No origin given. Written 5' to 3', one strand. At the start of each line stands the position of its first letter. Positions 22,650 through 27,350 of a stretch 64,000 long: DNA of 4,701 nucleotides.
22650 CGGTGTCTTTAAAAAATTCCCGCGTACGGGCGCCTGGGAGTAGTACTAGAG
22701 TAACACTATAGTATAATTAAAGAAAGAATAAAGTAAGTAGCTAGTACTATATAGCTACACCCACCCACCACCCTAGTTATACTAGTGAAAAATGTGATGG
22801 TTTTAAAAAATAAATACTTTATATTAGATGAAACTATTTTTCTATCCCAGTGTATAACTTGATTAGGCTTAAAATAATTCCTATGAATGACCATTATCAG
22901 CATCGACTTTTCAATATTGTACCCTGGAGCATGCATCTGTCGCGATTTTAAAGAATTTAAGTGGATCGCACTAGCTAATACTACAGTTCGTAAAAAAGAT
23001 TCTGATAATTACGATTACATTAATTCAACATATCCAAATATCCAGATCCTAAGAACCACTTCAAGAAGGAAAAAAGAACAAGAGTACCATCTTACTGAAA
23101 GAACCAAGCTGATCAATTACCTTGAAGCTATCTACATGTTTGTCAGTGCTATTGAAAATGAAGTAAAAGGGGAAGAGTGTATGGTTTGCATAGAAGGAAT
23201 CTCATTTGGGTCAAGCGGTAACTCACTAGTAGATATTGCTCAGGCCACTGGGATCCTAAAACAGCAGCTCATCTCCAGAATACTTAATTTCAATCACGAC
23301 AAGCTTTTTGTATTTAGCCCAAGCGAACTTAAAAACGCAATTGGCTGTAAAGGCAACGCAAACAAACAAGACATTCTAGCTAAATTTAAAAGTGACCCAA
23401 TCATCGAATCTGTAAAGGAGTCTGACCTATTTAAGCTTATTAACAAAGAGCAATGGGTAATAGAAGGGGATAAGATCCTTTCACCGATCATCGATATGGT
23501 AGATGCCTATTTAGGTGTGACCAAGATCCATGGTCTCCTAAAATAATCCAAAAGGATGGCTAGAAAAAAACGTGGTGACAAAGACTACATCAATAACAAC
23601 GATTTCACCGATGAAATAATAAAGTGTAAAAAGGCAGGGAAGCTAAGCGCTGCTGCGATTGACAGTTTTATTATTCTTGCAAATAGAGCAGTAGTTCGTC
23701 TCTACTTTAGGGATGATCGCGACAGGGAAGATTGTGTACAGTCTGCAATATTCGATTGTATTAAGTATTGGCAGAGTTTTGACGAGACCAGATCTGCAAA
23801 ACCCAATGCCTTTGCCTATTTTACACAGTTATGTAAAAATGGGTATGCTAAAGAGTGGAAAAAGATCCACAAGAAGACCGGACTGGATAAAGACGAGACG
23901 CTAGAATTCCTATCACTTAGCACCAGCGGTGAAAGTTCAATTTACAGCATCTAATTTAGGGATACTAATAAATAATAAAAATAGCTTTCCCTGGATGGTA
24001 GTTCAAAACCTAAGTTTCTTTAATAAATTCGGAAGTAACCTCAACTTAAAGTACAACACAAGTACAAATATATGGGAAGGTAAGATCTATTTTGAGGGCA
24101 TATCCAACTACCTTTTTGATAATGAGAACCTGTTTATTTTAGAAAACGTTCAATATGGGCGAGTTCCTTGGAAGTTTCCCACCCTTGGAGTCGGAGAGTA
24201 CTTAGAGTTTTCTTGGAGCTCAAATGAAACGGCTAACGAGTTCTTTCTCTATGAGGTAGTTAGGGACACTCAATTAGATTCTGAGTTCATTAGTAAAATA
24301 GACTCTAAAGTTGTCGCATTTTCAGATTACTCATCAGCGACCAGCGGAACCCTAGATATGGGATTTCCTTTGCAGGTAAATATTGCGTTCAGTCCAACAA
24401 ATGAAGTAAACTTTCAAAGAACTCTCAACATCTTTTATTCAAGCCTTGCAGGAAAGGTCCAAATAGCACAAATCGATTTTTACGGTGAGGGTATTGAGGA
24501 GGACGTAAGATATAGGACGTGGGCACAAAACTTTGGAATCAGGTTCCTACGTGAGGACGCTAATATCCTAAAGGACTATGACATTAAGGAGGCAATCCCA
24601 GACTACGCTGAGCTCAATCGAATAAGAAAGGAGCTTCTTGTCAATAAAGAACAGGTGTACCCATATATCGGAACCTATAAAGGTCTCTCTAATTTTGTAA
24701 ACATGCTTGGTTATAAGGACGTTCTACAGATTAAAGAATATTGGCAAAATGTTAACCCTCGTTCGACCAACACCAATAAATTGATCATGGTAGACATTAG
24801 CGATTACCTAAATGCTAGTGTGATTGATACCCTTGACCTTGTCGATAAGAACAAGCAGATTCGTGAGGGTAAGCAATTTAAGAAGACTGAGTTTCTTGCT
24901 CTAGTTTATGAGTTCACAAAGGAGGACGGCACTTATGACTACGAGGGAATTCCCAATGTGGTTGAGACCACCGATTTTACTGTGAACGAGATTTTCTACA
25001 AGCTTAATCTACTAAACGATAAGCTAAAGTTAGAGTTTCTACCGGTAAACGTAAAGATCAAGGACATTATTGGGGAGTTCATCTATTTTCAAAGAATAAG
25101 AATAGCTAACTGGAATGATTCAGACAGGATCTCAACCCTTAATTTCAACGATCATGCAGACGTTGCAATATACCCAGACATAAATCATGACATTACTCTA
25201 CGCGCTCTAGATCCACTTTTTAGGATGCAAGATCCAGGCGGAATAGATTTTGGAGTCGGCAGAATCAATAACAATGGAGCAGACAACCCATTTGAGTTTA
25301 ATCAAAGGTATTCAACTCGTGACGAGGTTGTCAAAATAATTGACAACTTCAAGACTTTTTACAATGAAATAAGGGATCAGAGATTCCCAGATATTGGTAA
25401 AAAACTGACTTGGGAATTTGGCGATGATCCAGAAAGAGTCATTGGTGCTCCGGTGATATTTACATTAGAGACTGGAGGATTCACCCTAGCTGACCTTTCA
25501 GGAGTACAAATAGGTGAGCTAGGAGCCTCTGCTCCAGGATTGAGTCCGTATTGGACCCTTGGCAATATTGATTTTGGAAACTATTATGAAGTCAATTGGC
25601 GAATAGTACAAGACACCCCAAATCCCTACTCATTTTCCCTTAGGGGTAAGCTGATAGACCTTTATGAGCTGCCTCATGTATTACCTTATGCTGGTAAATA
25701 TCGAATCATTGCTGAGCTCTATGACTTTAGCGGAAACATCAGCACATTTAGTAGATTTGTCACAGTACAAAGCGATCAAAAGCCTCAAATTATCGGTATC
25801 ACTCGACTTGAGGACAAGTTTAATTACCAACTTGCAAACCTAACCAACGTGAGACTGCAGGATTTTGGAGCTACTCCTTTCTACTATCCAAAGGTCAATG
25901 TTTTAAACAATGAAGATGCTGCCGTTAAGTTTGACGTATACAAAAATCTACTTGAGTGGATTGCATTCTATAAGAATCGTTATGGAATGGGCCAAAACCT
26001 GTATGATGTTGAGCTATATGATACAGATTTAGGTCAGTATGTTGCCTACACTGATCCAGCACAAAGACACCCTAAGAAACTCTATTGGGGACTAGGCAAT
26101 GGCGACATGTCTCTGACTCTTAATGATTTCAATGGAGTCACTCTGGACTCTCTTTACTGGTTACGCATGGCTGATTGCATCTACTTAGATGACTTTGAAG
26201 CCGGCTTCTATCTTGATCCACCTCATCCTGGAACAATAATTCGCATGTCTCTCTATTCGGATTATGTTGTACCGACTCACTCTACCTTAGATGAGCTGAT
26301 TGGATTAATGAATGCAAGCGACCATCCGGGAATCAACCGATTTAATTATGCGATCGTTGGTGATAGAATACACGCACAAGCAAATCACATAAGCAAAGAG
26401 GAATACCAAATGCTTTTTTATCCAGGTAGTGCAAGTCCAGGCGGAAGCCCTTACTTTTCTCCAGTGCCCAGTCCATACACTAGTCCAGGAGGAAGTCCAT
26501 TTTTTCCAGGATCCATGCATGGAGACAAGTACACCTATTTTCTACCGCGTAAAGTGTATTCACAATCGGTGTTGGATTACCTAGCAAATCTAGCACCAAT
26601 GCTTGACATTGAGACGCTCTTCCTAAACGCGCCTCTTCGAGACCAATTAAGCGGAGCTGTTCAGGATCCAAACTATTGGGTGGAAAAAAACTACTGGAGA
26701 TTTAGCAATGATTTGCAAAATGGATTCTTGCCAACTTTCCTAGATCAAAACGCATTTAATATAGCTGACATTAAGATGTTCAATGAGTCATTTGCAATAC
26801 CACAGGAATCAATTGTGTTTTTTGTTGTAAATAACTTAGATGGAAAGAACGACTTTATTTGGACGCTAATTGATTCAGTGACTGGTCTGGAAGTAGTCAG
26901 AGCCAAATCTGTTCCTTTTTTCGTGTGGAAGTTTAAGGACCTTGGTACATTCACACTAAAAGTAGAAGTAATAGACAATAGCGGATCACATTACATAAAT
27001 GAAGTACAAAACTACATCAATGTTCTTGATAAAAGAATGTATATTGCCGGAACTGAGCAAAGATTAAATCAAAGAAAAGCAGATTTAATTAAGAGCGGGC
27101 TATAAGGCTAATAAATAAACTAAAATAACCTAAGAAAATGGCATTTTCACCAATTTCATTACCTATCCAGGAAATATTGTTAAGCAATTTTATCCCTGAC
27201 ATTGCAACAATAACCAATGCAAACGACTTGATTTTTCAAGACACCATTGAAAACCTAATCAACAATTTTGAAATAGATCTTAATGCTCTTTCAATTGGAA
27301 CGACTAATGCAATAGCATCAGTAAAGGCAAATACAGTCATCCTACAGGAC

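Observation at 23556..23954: T4 gp55-like late sigma factor at the head of the structural module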

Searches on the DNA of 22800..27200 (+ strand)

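Call 6: search_dna_similar(query=window:22800-27200:+, collection=phages, mode=near, max_rows=15)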
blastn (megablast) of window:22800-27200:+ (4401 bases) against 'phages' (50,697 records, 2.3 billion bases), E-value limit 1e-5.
No match.
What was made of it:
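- Tried and rejected: A search for relatives in the phage collection found none (call 6).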

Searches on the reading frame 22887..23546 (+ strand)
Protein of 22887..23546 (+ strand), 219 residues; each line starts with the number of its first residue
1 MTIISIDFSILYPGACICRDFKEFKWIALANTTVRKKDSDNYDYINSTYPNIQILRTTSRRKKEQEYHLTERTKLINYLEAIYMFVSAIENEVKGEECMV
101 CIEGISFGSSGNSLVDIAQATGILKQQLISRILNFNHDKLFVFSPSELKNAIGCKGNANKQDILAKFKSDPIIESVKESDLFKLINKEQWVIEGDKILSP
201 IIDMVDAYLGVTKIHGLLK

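Call 8: search_protein_families(library=phrogs, proteins=[window:22887-23546:+], max_evalue=0.001)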
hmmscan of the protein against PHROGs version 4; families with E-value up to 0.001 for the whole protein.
window:22887-23546:+ (219 aa): 1 family
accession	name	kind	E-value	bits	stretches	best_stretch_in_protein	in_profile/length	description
phrog_159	-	DNA, RNA and nucleotide metabolism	1.4e-07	31.8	1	98-207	153-239/330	RuvC-like Holliday junction resolvase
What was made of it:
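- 22887..23546 (+): RuvC-like resolvase gene 9 nt upstream of the sigma gene on the same strand. Probably the same transcription unit. PHROG 159 at E 1.4e-7 (call 8).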
